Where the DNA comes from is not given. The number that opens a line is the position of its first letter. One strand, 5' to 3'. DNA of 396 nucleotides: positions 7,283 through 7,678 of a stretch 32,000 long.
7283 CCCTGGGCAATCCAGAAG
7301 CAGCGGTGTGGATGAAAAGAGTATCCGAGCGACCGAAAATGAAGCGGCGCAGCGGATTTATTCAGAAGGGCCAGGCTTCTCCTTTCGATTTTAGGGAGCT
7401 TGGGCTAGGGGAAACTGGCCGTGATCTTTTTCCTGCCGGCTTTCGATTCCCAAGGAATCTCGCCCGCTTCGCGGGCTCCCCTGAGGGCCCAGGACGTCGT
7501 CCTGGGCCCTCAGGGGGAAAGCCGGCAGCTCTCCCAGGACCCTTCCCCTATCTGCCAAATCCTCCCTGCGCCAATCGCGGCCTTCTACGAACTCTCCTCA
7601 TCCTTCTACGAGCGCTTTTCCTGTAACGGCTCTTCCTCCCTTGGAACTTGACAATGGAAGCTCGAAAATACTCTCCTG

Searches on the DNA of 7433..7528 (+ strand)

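Call 45: build_rna_model(alignment_id=A3, structure=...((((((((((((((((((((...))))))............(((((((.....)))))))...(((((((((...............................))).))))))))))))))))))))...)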
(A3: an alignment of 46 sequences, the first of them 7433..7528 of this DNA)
Model R1 built from alignment A3 (46 sequences, 133 columns); structure: as given.
model positions 100; base pairs 35; branch points 2; effective number of sequences 2.27; information 0.59 bits per position. Calibrated on 0.2 Mb of random sequence (short: E-values are rough).
structure used (alignment columns):
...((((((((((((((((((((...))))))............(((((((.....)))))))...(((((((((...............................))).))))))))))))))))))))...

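Call 46: search_with_rna_model(model_id=R1, source=window, filters=off, max_evalue=1)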
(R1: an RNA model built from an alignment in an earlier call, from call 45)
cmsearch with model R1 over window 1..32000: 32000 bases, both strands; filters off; matches with E-value up to 1: 15.
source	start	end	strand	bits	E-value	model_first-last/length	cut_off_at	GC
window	27889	27986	-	82.1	8.1e-17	1-100/100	no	0.64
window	12592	12694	-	76.8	1.3e-15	1-100/100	no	0.72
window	5192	5271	+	75.4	2.7e-15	1-100/100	no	0.62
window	7432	7529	+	74.9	3.6e-15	1-100/100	no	0.7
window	23790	23895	+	52.2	5.3e-10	1-100/100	no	0.74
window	27889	27986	+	42.5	8.6e-08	1-100/100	no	0.64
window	5192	5271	-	41.6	1.3e-07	1-100/100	no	0.62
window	12592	12694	+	39.1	5e-07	1-100/100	no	0.72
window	7432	7529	-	36.8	1.7e-06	1-100/100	no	0.7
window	31423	31517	+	22.9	0.0024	1-100/100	no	0.62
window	18515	18618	+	22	0.0038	1-100/100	no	0.69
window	31429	31502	-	21.3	0.0056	1-100/100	no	0.64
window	23790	23895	-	20.1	0.011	1-100/100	no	0.74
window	21988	22085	+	19.3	0.016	1-100/100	no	0.73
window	18580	18600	-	14.6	0.19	1-100/100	no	0.86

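Call 48: search_with_rna_model(model_id=R1, sources=[L002, L003, L004, L005, L006, L007, L008, L009, L010, L011, L012, L013, L014, L015, L016, L017, L018, L019, L020, L021, L022, L023, L024, L025, L026, L027, L028, L029, L030, L031, L032, L033, L034, L035, L036, L037, L038, L039, L040, L041, L042, L043, L044, L045, L046, L047, L048, L049, L050, L051, L052, L053, L054, L055, L056, L057, L058, L059, L060, L061, L062, L063, L064, L065, L066, L067, L068, L069, L070, L071, L072, L073, L074, L075, L076, L077, L078, L079, L080, L081, L082, L083, L084, L085, L086, L087, L088, L089, L090, L091, L092, L093, L094, L095, L096, L097, L098, L099, L100, L101], max_evalue=0.01)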
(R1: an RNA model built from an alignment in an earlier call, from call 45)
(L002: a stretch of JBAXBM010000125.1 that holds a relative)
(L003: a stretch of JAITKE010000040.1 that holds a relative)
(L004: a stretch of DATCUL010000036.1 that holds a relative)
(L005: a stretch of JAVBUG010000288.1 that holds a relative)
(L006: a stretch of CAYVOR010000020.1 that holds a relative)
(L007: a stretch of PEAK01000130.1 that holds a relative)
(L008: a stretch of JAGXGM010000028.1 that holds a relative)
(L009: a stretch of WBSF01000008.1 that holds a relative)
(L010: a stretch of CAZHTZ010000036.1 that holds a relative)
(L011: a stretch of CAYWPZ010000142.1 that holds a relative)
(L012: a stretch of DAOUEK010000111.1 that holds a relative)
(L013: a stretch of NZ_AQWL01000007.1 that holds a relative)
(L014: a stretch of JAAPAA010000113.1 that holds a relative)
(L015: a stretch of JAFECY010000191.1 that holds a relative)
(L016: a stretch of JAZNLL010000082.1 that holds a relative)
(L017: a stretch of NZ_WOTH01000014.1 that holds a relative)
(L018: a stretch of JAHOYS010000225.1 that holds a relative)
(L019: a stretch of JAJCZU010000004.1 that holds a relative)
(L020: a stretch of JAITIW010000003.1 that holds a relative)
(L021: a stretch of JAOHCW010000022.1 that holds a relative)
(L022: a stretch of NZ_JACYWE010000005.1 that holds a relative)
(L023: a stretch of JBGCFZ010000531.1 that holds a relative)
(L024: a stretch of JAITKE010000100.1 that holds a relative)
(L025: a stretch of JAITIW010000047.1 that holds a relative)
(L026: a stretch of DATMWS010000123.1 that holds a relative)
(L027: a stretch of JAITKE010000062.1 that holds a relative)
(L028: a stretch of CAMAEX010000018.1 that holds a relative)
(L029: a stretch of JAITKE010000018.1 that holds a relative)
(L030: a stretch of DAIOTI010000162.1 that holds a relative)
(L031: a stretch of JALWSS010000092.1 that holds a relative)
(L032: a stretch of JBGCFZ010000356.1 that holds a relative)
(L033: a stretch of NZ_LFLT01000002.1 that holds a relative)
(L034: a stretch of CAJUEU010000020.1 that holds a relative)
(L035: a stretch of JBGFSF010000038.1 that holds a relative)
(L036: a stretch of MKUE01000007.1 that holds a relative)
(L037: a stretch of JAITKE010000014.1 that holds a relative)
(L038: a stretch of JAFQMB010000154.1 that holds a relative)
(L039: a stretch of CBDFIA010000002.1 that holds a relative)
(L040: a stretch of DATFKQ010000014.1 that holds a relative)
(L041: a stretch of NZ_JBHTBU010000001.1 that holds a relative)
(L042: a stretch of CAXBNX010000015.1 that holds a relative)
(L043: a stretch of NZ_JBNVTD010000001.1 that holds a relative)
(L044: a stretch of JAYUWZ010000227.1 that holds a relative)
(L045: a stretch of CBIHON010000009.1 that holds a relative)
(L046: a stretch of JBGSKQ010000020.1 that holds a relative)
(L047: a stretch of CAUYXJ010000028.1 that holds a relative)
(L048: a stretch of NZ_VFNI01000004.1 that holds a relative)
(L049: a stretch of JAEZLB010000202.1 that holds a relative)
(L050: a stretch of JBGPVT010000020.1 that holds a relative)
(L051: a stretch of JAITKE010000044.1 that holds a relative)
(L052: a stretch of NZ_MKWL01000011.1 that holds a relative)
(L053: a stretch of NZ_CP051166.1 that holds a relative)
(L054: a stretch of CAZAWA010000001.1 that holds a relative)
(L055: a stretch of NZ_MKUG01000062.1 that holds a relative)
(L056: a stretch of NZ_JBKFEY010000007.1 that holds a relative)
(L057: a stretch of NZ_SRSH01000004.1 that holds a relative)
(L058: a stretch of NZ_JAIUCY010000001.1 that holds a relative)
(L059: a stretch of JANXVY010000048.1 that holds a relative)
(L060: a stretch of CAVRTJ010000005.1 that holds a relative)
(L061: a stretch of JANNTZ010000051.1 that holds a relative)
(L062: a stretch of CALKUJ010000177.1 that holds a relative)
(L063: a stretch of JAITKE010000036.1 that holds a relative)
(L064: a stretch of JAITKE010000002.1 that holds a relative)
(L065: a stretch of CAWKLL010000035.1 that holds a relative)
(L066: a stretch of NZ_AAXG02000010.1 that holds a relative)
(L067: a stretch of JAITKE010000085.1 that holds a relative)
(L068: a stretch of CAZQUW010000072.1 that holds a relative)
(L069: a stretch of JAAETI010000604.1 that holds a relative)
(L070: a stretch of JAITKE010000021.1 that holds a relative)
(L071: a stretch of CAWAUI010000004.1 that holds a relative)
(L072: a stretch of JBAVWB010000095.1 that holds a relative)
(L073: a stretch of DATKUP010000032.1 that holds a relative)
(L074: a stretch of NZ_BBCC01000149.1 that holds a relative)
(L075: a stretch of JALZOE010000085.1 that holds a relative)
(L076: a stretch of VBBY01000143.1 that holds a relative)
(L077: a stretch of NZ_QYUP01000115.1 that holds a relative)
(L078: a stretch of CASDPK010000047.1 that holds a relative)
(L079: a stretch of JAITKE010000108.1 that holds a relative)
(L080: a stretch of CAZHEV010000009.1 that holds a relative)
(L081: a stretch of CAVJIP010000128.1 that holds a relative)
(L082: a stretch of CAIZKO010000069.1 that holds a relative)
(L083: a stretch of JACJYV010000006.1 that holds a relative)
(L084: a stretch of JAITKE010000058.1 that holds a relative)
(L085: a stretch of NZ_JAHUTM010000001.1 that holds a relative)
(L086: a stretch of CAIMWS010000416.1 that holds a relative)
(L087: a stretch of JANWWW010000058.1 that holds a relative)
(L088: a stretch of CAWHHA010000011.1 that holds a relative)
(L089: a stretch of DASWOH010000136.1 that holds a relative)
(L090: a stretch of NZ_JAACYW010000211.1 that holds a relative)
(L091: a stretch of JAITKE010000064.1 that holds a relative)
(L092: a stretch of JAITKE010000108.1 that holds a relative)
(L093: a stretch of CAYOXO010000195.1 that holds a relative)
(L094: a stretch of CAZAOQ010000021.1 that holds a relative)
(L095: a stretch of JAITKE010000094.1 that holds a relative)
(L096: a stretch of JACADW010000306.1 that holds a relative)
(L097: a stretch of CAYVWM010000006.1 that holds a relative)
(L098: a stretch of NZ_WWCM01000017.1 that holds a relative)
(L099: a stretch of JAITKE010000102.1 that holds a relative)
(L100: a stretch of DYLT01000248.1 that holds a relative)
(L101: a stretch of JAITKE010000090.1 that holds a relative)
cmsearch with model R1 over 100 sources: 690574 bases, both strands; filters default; matches with E-value up to 0.01: 92.
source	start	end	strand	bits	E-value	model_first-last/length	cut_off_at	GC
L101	2626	2724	+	97.5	5.5e-19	1-100/100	no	0.69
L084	3760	3860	-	89.5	3.8e-17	1-100/100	no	0.75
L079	2166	2260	+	88.6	5.8e-17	1-100/100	no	0.72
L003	2531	2625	-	87.8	8.9e-17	1-100/100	no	0.63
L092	7110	7207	-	87.8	8.9e-17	1-100/100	no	0.72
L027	1337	1431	+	87.3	1.2e-16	1-100/100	no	0.6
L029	3354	3449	+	85.6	2.9e-16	1-100/100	no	0.66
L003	1225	1319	-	85.4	3.1e-16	1-100/100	no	0.59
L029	215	313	-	84.3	5.5e-16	1-100/100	no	0.69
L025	7251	7342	+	83.6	8.3e-16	1-100/100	no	0.54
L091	653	749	-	83.1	1.1e-15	1-100/100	no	0.76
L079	593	689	+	82.3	1.6e-15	1-100/100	no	0.55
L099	3928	4020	+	81.8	2.1e-15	1-100/100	no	0.65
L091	896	996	-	81.6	2.4e-15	1-100/100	no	0.72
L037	1181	1276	-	81.4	2.6e-15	1-100/100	no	0.67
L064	1093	1191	-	80.2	4.8e-15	1-100/100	no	0.68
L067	2932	3028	+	79.9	5.7e-15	1-100/100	no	0.75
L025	425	520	+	79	9.1e-15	1-100/100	no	0.5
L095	2950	3038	+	79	9.2e-15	1-100/100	no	0.75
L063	5224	5329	+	78.9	9.5e-15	1-100/100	no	0.75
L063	6928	7021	-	78.9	9.6e-15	1-100/100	no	0.57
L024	4210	4310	-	78.6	1.1e-14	1-100/100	no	0.72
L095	1135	1223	+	77.1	2.5e-14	1-100/100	no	0.74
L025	1881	1971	+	76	4.4e-14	1-100/100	no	0.52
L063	149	236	+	74.6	9.2e-14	1-100/100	no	0.57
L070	2057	2155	+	72.9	2.3e-13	1-100/100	no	0.72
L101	1643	1736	-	72.1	3.3e-13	1-100/100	no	0.63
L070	5806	5906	-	72.1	3.5e-13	1-100/100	no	0.68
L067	6316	6409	+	70.8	6.8e-13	1-100/100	no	0.69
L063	3852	3942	+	70.7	6.9e-13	1-100/100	no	0.7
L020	7008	7101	+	69.2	1.5e-12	1-100/100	no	0.66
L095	5317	5406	+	68.6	2.1e-12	1-96/100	3'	0.66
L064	1600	1745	-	68.3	2.5e-12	1-100/100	no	0.66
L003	2844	2947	-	68.1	2.8e-12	1-100/100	no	0.77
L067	853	943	+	67.1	4.7e-12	1-100/100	no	0.68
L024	1708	1809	-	65.7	9.6e-12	1-100/100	no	0.76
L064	4021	4111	-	63.3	3.3e-11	1-100/100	no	0.77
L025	4995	5100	+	61.3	9.7e-11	1-100/100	no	0.54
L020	3565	3654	-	60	1.9e-10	1-100/100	no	0.49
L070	1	82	-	56.7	1.1e-09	1-82/100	3'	0.7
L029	357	497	-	52.6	8.9e-09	1-100/100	no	0.75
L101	2626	2724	-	49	6.1e-08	1-100/100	no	0.69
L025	2042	2149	-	48.9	6.4e-08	1-100/100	no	0.56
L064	819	932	-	48.1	9.5e-08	1-100/100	no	0.76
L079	2166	2260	-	46.5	2.3e-07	1-100/100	no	0.72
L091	896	996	+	45.9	3e-07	1-100/100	no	0.72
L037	1181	1276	+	45.4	4e-07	1-100/100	no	0.67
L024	4210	4310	+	45.3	4.3e-07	1-100/100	no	0.72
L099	3928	4020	-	43.4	1.1e-06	1-100/100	no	0.65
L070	5806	5906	+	42.7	1.6e-06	1-100/100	no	0.68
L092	7110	7207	+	42.3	2e-06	1-100/100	no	0.72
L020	7008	7102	-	41.8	2.6e-06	1-100/100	no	0.65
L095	2950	3038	-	41.8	2.6e-06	1-100/100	no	0.75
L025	4995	5100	-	41.5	3e-06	1-100/100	no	0.54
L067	2932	3028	-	41.5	3e-06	1-100/100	no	0.75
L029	3354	3449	-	41.4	3.2e-06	1-100/100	no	0.66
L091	653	749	+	41.2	3.6e-06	1-100/100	no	0.76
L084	3760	3860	+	41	3.9e-06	1-100/100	no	0.75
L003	2531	2625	+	41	3.9e-06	1-100/100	no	0.63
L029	215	313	+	40.9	4.3e-06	1-100/100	no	0.69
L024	508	581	-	40.2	6.1e-06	1-100/100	no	0.7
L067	3135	3291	+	39.9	7.1e-06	1-100/100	no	0.76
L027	1337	1431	-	39.8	7.6e-06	1-100/100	no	0.6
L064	1093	1191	+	39.5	8.8e-06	1-100/100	no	0.68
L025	425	520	-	38.5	1.5e-05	1-100/100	no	0.5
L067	60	157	+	38.2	1.7e-05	1-100/100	no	0.77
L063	5224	5329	-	37.5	2.5e-05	1-100/100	no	0.75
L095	1135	1223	-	37.2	2.9e-05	1-100/100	no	0.74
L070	2057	2155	-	36.4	4.5e-05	1-100/100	no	0.72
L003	2844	2947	+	35.6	6.9e-05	1-100/100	no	0.77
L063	3852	3942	-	35.5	7e-05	1-100/100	no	0.7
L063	6928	7021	+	35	9.3e-05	1-100/100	no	0.57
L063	149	236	-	34.5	0.00012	1-100/100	no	0.57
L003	1225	1319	+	34.5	0.00012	1-100/100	no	0.59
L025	7251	7342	-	34.4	0.00012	1-100/100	no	0.54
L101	1702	1802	+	33.9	0.00017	1-100/100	no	0.66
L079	593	689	-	32.7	0.00031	1-100/100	no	0.55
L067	6316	6409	-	32.2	0.0004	1-100/100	no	0.69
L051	73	108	+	31.8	0.0005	1-36/100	3'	0.78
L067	853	943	-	31.6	0.00054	1-100/100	no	0.68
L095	5317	5406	-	30.3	0.0011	5-100/100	5'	0.66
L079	2267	2330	-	29.3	0.0018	1-100/100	no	0.75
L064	4021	4111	+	28.9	0.0023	1-100/100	no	0.77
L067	7374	7461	-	28.8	0.0024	22-100/100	5'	0.75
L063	3947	4015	+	28.8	0.0024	11-90/100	no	0.55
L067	691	779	-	28.4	0.003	1-100/100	no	0.69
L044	3609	3719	-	28.2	0.0032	1-100/100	no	0.64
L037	3907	4002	+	27.8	0.0039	1-100/100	no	0.66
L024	1708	1809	+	27.6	0.0043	1-100/100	no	0.76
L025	1881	1971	-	27.2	0.0054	1-100/100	no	0.52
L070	4455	4529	+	27.2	0.0055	1-100/100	no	0.72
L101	1598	1700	+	26.1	0.01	1-100/100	no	0.62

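Call 49: search_with_rna_model(model_id=R1, sources=[L102, L103, L104, L105, L106, L107, L108, L109, L110, L111, L112, L113, L114, L115, L116, L117, L118, L119, L120, L121, L122, L123, L124, L125, L126, L127, L128, L129, L130, L131, L132, L133, L134, L135, L136, L137, L138, L139, L140, L141, L142, L143, L144, L145, L146, L147, L148, L149, L150, L151, L152, L153, L154, L155, L156, L157, L158, L159, L160, L161, L162, L163, L164, L165, L166, L167, L168, L169, L170, L171, L172, L173, L174, L175, L176, L177, L178, L179, L180, L181, L182, L183, L184, L185, L186, L187, L188, L189, L190, L191, L192, L193, L194, L195], max_evalue=0.01)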
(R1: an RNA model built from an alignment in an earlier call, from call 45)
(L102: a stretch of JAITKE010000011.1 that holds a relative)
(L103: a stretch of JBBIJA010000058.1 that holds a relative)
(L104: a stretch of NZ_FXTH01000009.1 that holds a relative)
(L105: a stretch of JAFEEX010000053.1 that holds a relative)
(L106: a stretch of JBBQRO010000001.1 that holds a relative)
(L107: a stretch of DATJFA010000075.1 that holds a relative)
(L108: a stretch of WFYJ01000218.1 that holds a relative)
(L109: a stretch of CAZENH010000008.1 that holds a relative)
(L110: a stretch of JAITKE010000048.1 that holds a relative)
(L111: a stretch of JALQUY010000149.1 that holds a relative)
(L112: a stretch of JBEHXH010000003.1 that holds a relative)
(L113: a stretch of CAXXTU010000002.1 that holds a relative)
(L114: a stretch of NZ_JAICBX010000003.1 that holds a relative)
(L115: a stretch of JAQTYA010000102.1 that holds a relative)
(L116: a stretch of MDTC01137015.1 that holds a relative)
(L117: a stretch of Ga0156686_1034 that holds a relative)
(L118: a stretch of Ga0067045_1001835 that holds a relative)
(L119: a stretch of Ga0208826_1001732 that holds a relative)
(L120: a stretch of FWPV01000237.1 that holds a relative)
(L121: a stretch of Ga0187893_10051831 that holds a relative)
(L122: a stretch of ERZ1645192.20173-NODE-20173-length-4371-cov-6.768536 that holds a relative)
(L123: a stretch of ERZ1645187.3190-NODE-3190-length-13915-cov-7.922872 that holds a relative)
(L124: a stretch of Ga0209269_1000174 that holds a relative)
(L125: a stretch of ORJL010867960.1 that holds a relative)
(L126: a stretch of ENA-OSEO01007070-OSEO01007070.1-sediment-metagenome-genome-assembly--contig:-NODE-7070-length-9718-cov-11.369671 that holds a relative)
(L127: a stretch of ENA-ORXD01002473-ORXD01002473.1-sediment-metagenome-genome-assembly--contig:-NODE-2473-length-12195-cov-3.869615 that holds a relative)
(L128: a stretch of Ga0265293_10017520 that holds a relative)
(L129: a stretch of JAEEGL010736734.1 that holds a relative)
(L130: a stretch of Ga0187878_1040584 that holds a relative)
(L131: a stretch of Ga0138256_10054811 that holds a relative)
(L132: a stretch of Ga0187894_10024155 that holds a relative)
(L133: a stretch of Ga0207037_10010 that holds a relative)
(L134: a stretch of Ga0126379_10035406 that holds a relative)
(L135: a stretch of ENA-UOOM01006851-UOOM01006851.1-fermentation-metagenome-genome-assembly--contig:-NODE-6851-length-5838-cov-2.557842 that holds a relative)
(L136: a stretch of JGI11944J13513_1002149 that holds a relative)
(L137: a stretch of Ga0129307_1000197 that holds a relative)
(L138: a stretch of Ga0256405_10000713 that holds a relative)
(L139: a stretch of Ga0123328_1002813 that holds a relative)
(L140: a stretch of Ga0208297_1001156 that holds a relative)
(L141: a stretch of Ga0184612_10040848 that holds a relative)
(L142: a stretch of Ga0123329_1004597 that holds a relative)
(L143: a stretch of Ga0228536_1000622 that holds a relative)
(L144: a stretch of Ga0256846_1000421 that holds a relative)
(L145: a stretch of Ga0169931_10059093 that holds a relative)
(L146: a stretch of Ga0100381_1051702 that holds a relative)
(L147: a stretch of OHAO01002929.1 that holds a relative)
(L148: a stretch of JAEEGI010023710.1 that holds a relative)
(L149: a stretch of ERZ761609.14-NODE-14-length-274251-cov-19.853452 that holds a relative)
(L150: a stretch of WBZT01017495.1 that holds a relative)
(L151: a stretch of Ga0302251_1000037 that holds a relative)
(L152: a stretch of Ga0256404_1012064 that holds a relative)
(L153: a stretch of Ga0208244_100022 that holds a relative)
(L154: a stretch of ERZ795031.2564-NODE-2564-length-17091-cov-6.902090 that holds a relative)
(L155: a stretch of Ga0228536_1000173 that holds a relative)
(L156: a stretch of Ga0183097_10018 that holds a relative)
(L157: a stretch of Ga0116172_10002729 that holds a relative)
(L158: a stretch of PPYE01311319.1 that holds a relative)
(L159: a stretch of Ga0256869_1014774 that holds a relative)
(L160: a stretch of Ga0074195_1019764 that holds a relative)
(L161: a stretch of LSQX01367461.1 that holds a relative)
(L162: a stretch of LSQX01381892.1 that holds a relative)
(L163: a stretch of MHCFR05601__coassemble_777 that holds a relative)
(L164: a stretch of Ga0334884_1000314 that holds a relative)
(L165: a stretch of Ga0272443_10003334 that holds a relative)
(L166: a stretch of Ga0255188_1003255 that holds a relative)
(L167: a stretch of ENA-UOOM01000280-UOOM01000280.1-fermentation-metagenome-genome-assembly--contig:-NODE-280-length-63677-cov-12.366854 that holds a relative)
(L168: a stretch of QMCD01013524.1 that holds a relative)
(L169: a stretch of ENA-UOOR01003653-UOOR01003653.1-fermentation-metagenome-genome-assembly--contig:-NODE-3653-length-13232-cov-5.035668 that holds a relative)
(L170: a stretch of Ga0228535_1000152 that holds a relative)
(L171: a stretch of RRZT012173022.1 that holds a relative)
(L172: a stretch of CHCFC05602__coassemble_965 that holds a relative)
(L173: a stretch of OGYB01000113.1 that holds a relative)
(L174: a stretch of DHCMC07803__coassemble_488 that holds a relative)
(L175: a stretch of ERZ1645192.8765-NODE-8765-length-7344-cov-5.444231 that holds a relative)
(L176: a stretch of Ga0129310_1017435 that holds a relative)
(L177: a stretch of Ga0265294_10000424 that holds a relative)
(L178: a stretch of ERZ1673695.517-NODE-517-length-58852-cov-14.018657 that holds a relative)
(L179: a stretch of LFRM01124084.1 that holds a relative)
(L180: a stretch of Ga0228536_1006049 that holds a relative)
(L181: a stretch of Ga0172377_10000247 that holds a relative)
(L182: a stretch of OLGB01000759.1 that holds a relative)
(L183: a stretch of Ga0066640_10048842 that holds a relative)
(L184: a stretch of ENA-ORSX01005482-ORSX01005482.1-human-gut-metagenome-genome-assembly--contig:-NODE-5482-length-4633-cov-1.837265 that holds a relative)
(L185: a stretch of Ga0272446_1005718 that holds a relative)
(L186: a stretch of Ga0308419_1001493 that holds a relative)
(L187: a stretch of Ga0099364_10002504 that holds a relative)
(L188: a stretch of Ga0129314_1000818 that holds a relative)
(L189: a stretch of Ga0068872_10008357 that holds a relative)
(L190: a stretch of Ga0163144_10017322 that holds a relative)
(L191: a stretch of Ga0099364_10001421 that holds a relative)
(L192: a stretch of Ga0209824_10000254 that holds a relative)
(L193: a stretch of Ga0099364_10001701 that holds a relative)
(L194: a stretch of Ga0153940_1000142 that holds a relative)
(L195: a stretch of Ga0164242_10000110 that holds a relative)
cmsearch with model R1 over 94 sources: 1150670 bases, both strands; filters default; matches with E-value up to 0.01: 16.
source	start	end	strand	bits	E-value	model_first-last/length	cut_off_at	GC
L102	81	181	-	89.7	5.7e-17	1-100/100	no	0.71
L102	3825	3924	-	86.2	3.4e-16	1-100/100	no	0.72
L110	7134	7232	-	84.1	1e-15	1-100/100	no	0.7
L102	6577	6672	+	83.6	1.3e-15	1-100/100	no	0.61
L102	6825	6919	+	83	1.8e-15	1-100/100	no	0.61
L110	4455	4552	-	78.9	1.6e-14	1-100/100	no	0.66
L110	6236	6341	+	72.5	4.6e-13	1-100/100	no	0.59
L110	378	468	+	72.4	4.8e-13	1-100/100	no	0.75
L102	81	181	+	46.4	3.9e-07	1-100/100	no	0.71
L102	3825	3924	+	44.6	9.9e-07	1-100/100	no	0.72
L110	378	468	-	39.8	1.2e-05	1-100/100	no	0.75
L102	6577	6672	-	39.6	1.4e-05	1-100/100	no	0.61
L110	7134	7232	+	38.5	2.4e-05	1-100/100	no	0.7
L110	4455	4552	+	35.5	0.00012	1-100/100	no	0.66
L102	6825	6919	-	35.3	0.00013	1-100/100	no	0.61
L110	6236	6341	-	34.8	0.00017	1-100/100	no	0.59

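Call 59: search_with_rna_model(model_id=R1, sources=[L196, L197, L198, L199, L200, L201, L202, L203, L001], max_evalue=0.1)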
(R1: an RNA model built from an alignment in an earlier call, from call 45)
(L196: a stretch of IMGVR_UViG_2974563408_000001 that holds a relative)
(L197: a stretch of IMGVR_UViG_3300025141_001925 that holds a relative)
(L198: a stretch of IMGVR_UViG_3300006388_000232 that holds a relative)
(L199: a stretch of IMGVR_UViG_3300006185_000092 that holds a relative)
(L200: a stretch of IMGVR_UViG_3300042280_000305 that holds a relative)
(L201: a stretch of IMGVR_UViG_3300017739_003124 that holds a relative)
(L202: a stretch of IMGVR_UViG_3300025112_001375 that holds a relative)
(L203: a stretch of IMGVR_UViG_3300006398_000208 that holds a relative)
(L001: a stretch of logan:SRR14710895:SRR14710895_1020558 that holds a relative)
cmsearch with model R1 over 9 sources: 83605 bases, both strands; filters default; matches with E-value up to 0.1: 0.
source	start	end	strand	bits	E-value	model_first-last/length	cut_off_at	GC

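Call 74: search_with_rna_model(model_id=R1, sources=[L204, L205, L206, L207], max_evalue=0.1, filters=off)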
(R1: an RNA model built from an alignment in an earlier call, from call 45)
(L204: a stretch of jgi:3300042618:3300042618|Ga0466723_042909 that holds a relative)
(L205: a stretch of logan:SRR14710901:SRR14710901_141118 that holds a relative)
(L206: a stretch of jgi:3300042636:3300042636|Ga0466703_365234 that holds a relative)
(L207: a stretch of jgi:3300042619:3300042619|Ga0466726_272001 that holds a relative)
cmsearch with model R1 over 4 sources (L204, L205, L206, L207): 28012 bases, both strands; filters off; matches with E-value up to 0.1: 9.
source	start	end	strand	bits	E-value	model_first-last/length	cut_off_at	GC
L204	11457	11564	+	62.8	1.7e-12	1-100/100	no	0.63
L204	3105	3202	-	62.6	1.9e-12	1-100/100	no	0.49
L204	7245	7348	+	55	1e-10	1-100/100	no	0.5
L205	2460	2563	+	55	1e-10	1-100/100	no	0.5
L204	11458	11563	-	36.9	1.4e-06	1-100/100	no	0.62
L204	3105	3202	+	30.1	4.8e-05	1-100/100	no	0.49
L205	6685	6715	+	21.6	0.0041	14-46/100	no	0.71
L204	7245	7348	-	18.3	0.023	1-100/100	no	0.5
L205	2460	2563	-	18.3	0.023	1-100/100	no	0.5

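Call 81: search_with_rna_model(model_id=R1, sources=[L208, L209, L210], max_evalue=0.1, filters=off)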
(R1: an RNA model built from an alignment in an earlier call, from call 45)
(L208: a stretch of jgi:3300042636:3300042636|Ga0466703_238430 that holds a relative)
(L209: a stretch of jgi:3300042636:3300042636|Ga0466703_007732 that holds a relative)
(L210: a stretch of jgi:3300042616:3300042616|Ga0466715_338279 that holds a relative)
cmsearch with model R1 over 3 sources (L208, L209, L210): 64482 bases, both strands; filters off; matches with E-value up to 0.1: 0.
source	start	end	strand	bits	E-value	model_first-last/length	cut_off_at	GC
